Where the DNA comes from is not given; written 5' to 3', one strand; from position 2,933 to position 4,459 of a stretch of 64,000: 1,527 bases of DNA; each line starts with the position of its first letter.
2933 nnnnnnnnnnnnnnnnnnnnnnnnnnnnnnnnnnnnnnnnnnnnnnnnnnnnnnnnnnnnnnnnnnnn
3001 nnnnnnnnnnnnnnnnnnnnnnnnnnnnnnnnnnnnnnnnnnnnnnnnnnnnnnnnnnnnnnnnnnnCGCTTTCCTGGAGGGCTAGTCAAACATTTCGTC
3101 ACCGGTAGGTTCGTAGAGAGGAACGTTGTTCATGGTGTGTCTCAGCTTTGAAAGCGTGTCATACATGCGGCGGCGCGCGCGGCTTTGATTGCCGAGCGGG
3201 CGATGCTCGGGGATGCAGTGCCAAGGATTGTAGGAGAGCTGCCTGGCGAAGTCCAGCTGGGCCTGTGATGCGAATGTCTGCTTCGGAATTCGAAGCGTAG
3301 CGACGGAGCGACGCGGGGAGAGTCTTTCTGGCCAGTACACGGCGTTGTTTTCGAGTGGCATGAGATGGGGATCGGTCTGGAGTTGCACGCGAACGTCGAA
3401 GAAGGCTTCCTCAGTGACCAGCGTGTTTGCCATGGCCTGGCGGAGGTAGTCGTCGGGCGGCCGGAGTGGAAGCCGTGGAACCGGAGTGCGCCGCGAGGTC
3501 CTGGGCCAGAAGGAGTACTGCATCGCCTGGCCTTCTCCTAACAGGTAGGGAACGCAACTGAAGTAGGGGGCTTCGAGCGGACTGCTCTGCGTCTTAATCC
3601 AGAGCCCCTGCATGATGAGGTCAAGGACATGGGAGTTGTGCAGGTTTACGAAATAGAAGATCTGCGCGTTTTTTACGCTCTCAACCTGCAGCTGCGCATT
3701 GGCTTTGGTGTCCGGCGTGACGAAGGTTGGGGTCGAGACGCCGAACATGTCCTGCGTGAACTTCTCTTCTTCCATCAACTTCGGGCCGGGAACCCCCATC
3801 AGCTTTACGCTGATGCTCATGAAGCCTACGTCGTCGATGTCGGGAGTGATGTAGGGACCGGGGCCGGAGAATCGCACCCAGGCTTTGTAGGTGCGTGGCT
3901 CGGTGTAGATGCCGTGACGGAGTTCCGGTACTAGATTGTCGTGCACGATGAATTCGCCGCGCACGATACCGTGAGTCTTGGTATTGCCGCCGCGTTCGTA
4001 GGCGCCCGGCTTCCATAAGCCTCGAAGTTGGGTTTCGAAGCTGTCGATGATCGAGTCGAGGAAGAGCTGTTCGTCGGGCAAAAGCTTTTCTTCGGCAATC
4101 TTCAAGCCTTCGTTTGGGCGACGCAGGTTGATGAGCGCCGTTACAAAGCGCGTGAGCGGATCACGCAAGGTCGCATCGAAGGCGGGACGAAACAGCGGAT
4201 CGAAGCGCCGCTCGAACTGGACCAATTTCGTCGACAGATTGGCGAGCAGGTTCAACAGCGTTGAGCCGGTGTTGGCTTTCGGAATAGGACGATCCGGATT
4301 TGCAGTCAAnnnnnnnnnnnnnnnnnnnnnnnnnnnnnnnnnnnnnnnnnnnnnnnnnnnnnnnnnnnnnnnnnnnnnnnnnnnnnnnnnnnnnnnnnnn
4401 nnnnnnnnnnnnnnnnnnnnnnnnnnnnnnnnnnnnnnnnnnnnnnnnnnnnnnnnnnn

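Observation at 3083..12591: Uncharacterised six-gene flavin/heme oxidative cluster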

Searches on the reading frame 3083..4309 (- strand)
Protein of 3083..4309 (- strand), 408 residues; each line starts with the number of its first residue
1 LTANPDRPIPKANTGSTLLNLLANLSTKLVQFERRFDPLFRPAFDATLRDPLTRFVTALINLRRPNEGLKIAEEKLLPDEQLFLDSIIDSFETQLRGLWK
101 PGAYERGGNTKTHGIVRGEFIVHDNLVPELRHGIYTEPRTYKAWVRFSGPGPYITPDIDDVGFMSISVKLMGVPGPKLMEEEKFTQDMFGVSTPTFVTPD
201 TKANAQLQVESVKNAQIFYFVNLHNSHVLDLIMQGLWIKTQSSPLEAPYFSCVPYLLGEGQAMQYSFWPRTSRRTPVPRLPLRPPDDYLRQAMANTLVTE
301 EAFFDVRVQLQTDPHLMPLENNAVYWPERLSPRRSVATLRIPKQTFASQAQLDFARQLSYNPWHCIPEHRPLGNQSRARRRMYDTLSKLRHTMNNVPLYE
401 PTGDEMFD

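Call 4: search_protein_families(library=pfam, proteins=[window:3083-4309:-], max_evalue=0.01)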
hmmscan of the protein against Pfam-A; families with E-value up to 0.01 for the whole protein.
window:3083-4309:- (408 aa): 0 families

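Call 5: search_protein_families(library=ncbifam, proteins=[window:3083-4309:-], max_evalue=0.01)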
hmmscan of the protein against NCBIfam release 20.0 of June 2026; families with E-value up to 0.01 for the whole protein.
window:3083-4309:- (408 aa): 0 families

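Call 6: search_solved_structures(query=window:3083-4309:-, max_evalue=1, show_alignments=1)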
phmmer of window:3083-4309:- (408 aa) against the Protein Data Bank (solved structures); distinct sequences matched with E-value up to 1: 2.
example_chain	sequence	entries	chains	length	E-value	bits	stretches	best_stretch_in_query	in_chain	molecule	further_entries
8zno_F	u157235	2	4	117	0.39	12.7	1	24-97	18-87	Cytochrome b-c1 complex subunit 7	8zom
8bep_F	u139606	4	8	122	0.6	12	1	23-71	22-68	Cytochrome b-c1 complex subunit 7-2, mitochondrial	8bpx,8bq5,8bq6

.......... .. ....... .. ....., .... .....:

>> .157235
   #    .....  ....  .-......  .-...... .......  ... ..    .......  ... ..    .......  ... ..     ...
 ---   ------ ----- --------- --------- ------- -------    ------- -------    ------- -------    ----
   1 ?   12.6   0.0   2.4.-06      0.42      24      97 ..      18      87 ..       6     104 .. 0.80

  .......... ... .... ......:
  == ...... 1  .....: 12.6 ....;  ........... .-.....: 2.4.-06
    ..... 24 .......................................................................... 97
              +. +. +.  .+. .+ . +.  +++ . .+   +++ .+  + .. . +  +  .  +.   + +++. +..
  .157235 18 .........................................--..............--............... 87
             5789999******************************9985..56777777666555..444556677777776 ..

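Call 14: search_protein_families(library=pfam, proteins=[window:3083-4309:-], max_evalue=10)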
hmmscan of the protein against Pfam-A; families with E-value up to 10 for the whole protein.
window:3083-4309:- (408 aa): 0 families

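Call 21: search_solved_structures(query=A2, max_evalue=10, show_alignments=3)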
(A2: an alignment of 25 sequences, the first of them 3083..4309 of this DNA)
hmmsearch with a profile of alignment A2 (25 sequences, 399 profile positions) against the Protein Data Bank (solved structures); distinct sequences matched with E-value up to 10: 3.
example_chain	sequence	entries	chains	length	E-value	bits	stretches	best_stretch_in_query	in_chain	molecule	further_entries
1u5u_A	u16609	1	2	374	0.02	16.9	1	275-333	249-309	Allene oxide synthase-lipoxygenase protein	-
3dy5_A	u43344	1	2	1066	0.17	13.8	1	275-333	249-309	Allene oxide synthase-lipoxygenase protein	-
7xgf_A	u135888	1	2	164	2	10.3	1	41-94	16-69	BCL-xL and MCL-1 dual inhibitor 2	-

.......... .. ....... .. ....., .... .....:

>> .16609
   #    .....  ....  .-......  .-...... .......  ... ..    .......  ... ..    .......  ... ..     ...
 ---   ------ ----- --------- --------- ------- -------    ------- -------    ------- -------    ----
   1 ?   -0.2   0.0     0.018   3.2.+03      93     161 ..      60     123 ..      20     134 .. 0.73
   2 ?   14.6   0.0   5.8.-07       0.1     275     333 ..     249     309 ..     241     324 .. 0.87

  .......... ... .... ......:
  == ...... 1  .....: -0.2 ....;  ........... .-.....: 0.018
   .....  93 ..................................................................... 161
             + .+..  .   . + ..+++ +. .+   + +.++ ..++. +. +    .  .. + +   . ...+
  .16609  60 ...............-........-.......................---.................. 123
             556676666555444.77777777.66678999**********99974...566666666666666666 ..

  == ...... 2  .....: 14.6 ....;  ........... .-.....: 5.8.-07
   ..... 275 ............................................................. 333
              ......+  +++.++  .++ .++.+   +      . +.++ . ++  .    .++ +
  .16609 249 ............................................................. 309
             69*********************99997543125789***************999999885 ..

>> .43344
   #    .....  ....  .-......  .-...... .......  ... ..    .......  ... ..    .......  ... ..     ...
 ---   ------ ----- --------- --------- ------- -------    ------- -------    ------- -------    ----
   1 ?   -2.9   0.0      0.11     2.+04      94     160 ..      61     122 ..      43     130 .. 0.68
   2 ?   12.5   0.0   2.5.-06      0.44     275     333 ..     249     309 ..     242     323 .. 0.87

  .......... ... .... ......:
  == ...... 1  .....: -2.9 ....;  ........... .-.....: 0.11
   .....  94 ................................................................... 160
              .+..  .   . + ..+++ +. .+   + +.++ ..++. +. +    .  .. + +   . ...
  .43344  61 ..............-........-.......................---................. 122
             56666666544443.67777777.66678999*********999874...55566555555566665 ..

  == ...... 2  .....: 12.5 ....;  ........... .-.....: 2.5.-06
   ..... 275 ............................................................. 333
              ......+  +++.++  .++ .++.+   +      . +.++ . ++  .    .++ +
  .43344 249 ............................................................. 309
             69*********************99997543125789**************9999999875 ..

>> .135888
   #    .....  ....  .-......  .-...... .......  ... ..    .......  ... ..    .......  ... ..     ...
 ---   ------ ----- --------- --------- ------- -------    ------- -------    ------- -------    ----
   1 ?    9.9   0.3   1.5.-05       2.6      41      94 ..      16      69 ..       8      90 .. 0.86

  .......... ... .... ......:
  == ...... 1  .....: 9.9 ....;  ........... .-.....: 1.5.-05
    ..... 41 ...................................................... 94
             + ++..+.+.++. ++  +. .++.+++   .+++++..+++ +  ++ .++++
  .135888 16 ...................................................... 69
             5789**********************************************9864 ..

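Call 23: find_homologous_proteins(query=window:3083-4309:-)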
Query window:3083-4309:- (408 aa): 6769 proteins with E <= 0.001 among 8000 candidates; the best 120 are listed.
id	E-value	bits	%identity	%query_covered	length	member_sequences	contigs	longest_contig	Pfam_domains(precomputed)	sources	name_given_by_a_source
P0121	4.8e-280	946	100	100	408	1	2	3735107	-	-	-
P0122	2.5e-251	852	89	99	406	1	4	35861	-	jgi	jgi:hypothetical protein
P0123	1.0e-250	850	88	100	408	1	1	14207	-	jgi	jgi:hypothetical protein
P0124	1.5e-249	846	89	99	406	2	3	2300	-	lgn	-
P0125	4.5e-248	841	88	100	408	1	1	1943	-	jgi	jgi:hypothetical protein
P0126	6.0e-248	840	88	99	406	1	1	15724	-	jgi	jgi:hypothetical protein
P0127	2.4e-247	838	87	100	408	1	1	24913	-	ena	-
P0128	2.6e-247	838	88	100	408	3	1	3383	-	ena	-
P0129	2.6e-247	838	88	100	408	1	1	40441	-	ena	-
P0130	6.8e-247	837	88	99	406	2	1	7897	-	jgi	jgi:hypothetical protein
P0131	1.8e-246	836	87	100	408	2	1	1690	-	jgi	jgi:hypothetical protein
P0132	2.1e-246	835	87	99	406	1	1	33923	-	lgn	-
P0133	2.2e-246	835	87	99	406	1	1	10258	-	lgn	-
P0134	2.9e-246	835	88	100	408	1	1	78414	-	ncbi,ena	-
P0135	9.1e-246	833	87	100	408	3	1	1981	-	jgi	jgi:hypothetical protein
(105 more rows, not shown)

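Call 24: find_homologous_proteins(query=A2)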
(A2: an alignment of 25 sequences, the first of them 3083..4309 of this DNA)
Query A2 (25 sequences) (408 aa, profile of the alignment): 6939 proteins with E <= 0.001 among 8000 candidates; the best 120 are listed.
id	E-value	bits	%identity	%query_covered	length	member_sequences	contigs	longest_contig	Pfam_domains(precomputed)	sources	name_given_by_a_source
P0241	1.7e-219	747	78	100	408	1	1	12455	-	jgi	jgi:hypothetical protein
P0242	9.0e-219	744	76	100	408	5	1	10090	-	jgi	jgi:hypothetical protein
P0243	3.4e-218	742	78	100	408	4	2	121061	-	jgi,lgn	jgi:hypothetical protein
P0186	7.6e-217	738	81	100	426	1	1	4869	-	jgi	-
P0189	1.4e-216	737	81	100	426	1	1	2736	-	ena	-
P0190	2.0e-216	737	81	100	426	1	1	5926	-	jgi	-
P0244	2.3e-216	736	78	100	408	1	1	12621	-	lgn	-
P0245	2.7e-216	736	77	100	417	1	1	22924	-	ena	-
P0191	3.2e-216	736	81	100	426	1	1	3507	-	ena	-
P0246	4.9e-216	735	77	100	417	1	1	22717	-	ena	-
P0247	7.3e-216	735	75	100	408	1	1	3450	-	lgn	-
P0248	7.4e-216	735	76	100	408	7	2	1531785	-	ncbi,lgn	-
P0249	1.0e-215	734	74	100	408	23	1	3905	-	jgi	jgi:hypothetical protein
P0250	1.1e-215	734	74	100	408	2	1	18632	-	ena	-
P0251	1.1e-215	734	73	100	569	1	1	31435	-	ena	-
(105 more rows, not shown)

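Call 35: predict_structure(alignment_id=A3)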
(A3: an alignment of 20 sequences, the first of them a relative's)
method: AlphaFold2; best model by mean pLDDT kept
length: 408 residues; sequences in the alignment: 20
mean_pLDDT: 47.5   pTM: 0.41
mean pLDDT of the five models: 47.5, 42.9, 41.7, 39.3, 35.1
residues with pLDDT >= 90: 0; 70-90: 26; 50-70: 143; < 50: 239
segments of 3 or more residues with pLDDT < 50: 1-14, 72-78, 97-115, 147-166, 174-225, 238-261, 265-267, 269-271, 273-289, 314-328, 350-383, 385-387, 394-408
pLDDT, mean of each block of 10 residues (from residue 1): 35 50 58 55 62 70 63 45 53 48 34 51 78 74 52 27 43 39 26 36 46 43 51 52 26 28 49 43 43 59 60 47 42 64 53 45 32 37 49 43 32
secondary structure, 60 per line:
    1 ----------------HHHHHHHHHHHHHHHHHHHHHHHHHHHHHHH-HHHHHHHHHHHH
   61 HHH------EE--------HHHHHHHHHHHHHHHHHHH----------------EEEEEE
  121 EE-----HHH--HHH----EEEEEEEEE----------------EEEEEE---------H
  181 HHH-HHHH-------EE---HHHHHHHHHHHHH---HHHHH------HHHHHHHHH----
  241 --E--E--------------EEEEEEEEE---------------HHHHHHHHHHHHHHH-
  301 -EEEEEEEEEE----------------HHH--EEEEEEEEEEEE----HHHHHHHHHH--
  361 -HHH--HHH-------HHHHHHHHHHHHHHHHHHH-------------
elements in order: H17-47 H49-63 H80-98 E115-122 E140-148 E165-170 H180-183 H185-188 H201-213 H217-221 H228-236 E261-269 H285-299 E302-311 E333-344 H349-358 H377-395

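Call 37: search_protein_representatives(alignment_id=A3)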
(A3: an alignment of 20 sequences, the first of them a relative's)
Query: 20 sequences, 408 profile positions. Proteins with E-value up to 0.001 (for the whole library): 4598; up to 1e-10: 2859; up to 1e-30: 918. The best 150 are listed.
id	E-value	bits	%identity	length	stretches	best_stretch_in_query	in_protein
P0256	7.0e-257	868.1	-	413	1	3-408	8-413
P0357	1.3e-167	574.1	-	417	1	60-380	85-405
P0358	1.6e-161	554.0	-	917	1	15-406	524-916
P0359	2.6e-161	553.3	-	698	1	19-408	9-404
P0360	6.8e-159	545.4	-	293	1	124-407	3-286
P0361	1.0e-148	511.9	-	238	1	171-408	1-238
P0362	6.3e-144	496.1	-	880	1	20-407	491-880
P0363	3.6e-137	473.8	-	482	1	95-329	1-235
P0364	5.4e-137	473.3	-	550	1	35-405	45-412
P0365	4.8e-122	424.0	-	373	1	18-310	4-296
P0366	1.0e-120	419.6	-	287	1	77-300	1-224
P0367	4.7e-119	414.2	-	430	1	25-407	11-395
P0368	1.8e-117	409.0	-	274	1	19-229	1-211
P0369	6.3e-117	407.2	-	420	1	20-408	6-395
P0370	3.4e-116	404.7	-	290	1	95-280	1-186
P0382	4.6e-92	325.3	-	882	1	21-401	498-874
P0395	2.0e-77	277.1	-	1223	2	74-388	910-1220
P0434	1.5e-63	231.3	-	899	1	88-408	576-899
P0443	6.2e-63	229.3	-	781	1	70-402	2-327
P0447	2.5e-62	227.3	-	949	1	68-405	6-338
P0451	5.3e-62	226.2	-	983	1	72-407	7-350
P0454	1.1e-61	225.2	-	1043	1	72-403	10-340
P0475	2.4e-59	217.5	-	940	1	57-403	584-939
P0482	2.2e-58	214.3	-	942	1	69-401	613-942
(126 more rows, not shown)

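Call 38: search_protein_families(library=pfam, proteins=[P0358, P0362, P0382, P0434, P0475, P0443, P0447, P0451, P0454, P0395], max_evalue=0.01)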
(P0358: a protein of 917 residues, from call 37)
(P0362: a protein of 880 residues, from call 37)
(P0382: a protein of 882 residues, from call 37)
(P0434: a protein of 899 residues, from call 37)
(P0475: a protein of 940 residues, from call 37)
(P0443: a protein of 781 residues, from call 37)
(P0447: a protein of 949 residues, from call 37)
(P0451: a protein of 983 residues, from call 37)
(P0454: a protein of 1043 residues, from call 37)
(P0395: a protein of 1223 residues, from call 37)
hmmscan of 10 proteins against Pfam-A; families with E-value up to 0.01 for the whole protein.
P0358 (917 aa): 1 family
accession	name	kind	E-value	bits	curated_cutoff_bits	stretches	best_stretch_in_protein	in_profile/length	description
PF21105.3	DyP_N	-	0.0015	19.1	27.5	1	57-123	58-111/163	DyP dimeric alpha+beta barrel domain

P0362 (880 aa): 2 families
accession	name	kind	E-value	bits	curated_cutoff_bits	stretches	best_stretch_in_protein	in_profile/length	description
PF20628.3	Dyp_perox_C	-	5.8e-05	23.3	20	0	252-392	35-136/166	Dyp-type peroxidase, C-terminal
PF21105.3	DyP_N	-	0.00069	20.2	27.5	1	60-139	60-132/163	DyP dimeric alpha+beta barrel domain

P0382 (882 aa): 1 family
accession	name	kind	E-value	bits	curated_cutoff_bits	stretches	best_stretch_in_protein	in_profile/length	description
PF21105.3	DyP_N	-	2.3e-05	25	27.5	1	57-162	63-159/163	DyP dimeric alpha+beta barrel domain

P0434 (899 aa): 2 families
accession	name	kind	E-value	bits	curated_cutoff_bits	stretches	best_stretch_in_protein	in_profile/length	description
PF03098.20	An_peroxidase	-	2.1e-49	168.9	25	2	235-541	197-523/530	Animal haem peroxidase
PF00199.24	Catalase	-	7.7e-08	32.3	25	1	593-705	42-142/383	Catalase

P0475 (940 aa): 3 families
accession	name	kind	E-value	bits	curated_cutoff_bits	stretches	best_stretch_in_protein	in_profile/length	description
PF21105.3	DyP_N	-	5.6e-06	27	27.5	1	10-158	2-147/163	DyP dimeric alpha+beta barrel domain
PF20628.3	Dyp_perox_C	-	9.9e-05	22.6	20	0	367-434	93-139/166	Dyp-type peroxidase, C-terminal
PF00199.24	Catalase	-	0.001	18.7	25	0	632-740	42-140/383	Catalase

P0443 (781 aa): 0 families

P0447 (949 aa): 3 families
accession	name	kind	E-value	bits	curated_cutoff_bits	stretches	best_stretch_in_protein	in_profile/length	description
PF21419.2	RoxA-like_Cyt-c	-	3e-13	49.5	26.7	1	835-873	1-38/39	RoxA-like, cytochrome c-like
PF13442.11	Cytochrome_CBB3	-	4.2e-06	27.4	27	1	709-731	2-24/68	Cytochrome C oxidase, cbb3-type, subunit III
PF00034.26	Cytochrom_C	-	1.7e-05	26.5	21.3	0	711-735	2-26/90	Cytochrome c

P0451 (983 aa): 3 families
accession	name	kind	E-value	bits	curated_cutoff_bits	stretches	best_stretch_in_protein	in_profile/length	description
PF21419.2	RoxA-like_Cyt-c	-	3.7e-15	55.6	26.7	1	877-914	2-38/39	RoxA-like, cytochrome c-like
PF00034.26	Cytochrom_C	-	7.8e-05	24.4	21.3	0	752-783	2-34/90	Cytochrome c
PF13442.11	Cytochrome_CBB3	-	8e-05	23.3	27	0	752-779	4-27/68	Cytochrome C oxidase, cbb3-type, subunit III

P0454 (1043 aa): 3 families
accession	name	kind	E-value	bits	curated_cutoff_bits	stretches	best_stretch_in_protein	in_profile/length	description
PF21419.2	RoxA-like_Cyt-c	-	1.4e-17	63.4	26.7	1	868-906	1-38/39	RoxA-like, cytochrome c-like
PF00199.24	Catalase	-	5.3e-05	22.9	25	1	46-152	47-143/383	Catalase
PF00034.26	Cytochrom_C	-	0.0058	18.4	21.3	0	743-769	2-27/90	Cytochrome c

P0395 (1223 aa): 9 families
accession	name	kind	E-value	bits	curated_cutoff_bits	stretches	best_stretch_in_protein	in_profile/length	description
PF06741.18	LsmAD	-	6.9e-20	71.7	25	1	526-589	1-70/72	LsmAD domain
PF12796.13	Ank_2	-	2.8e-07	31.4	27.3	1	304-371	27-84/90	Ankyrin repeats (3 copies)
PF00199.24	Catalase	-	4.8e-07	29.7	25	0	666-720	54-110/383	Catalase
PF13637.12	Ank_4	-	1.6e-05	25.5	22.7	1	334-367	11-50/50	Ankyrin repeats (many copies)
PF13606.12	Ank_3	-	2.7e-05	24.6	22.3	1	346-372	1-27/30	Ankyrin repeat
PF13181.12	TPR_8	-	3.4e-05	24.1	25.7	0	217-245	1-29/34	Tetratricopeptide repeat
PF00023.36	Ank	-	4.4e-05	24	21.1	1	346-371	1-26/33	Ankyrin repeat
PF07719.23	TPR_2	-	0.00024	21.4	27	0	168-190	4-26/34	Tetratricopeptide repeat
PF13424.12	TPR_12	-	0.0077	16.8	30.1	0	206-243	34-71/77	Tetratricopeptide repeat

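Call 39: fold_search(model_id=the predicted structure, library=pdb)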
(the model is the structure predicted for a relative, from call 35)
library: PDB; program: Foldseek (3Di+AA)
matches with E <= 10: 238; with E <= 0.001: 0
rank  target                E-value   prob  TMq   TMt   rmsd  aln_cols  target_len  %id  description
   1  3dy5_A                4.4e-03  0.66  0.20  0.10  18.4       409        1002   14  Allene oxide synthase 8R-lipoxygenase from Plexaura homomalla (released 2008-10-07)
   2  4qoq_A                8.0e-03  0.47  0.17  0.15  18.0       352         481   16  Structure of Bacillus pumilus catalase with guaiacol bound (released 2015-02-25)
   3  4qol_A                1.1e-02  0.35  0.17  0.15  18.3       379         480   15  Structure of Bacillus pumilus catalase (released 2015-02-25)
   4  1u5u_A                1.8e-02  0.38  0.19  0.20  17.1       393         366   14  The structure of an Allene Oxide Synthase reveals a novel use for a catalase fold (released 2005-01-11)
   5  6rjr_B                3.1e-02  0.30  0.18  0.15  19.2       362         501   13  Crystal structure of a Fungal Catalase at 1.9 Angstrom (released 2020-03-11)
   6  6rjr_D                4.1e-02  0.28  0.18  0.15  19.3       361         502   12  Crystal structure of a Fungal Catalase at 1.9 Angstrom (released 2020-03-11)
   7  9t0m                  4.3e-02  0.30  0.17  0.15  16.4       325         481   15  Catalase cryoEM structure from Micrococcus luteus at 1.9 Angstrom resolution. (released 2025-11-12)
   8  1hbz                  8.4e-02  0.21  0.17  0.14  16.8       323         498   17  Catalase from Micrococcus lysodeikticu (released 2001-05-24)
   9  6rjn_A                8.4e-02  0.15  0.17  0.14  19.0       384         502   15  Crystal structure of a Fungal Catalase at 2.3 Angstroms (released 2020-03-04)
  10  1gwh                  1.2e-01  0.15  0.16  0.14  16.9       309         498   17  Atomic resolution structure of Micrococcus Lysodeikticus catalase complexed with NADPH (released 2002-03-19)
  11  9t0l                  1.2e-01  0.11  0.16  0.15  18.0       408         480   13  Catalase CryoEM Structure from Rhizobium radiobacter at 1.7A resolution (released 2025-11-12)
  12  2xq1_K                1.3e-01  0.15  0.17  0.15  18.8       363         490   13  Crystal structure of peroxisomal catalase from the yeast Hansenula polymorpha (released 2011-06-22)
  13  1h6n                  1.3e-01  0.12  0.16  0.14  19.4       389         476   12  Formation of a tyrosyl radical intermediate in Proteus mirabilis catalase by directed mutagenesis and consequences for n (released 2003-10-03)
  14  1h7k                  1.4e-01  0.16  0.17  0.15  18.5       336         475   11  Formation of a tyrosyl radical intermediate in Proteus mirabilis catalase by directed mutagenesis and consequences for n (released 2004-02-25)
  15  2xq1_A                1.4e-01  0.15  0.17  0.15  18.8       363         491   13  Crystal structure of peroxisomal catalase from the yeast Hansenula polymorpha (released 2011-06-22)
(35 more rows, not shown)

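Call 67: search_protein_families(library=pfam, alignment_id=A8, max_evalue=0.01)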
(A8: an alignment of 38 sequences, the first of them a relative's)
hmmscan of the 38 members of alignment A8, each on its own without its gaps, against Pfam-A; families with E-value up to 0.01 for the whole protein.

A. member 1, P0121 (408 aa): 0 families

B. families by the number of members that match (of 38 scanned): 1 family
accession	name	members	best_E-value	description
PF00199.24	Catalase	27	3.8e-12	Catalase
